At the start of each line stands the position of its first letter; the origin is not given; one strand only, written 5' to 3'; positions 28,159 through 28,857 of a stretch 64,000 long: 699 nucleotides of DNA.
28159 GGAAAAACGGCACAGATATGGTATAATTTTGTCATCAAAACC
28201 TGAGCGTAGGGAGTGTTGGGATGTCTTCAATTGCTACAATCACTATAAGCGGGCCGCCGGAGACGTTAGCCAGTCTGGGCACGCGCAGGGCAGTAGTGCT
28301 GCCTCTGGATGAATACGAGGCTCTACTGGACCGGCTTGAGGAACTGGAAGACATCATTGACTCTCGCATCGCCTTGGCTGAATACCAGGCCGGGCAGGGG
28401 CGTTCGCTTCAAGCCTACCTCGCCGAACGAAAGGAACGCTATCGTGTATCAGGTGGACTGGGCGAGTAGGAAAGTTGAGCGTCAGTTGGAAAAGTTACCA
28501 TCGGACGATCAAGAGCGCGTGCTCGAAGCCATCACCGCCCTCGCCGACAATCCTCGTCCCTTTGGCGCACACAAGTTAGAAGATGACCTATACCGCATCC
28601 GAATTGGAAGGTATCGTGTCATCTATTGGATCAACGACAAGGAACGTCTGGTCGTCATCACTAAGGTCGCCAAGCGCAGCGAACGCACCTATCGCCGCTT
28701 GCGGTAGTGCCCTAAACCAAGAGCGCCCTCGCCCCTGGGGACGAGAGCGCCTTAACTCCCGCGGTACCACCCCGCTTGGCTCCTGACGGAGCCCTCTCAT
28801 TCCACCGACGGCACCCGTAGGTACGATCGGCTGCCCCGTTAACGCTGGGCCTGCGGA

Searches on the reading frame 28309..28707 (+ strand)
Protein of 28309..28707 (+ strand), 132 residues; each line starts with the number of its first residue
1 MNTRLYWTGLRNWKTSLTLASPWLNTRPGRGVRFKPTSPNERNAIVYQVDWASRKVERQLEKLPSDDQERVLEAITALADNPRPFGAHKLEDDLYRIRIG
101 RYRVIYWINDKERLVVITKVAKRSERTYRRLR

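Call 62: search_protein_families(library=pfam, proteins=[window:28309-28707:+], max_evalue=0.001)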
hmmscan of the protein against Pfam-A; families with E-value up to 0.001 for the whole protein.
window:28309-28707:+ (132 aa): 2 families
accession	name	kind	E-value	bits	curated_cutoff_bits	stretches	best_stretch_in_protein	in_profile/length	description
PF05016.21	ParE_toxin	-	6.5e-09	36.7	23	1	53-125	4-87/89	ParE toxin of type II toxin-antitoxin system, parDE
PF05973.20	Gp49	-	1.9e-06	28.3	23.9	1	59-130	2-80/90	Phage derived protein Gp49-like (DUF891)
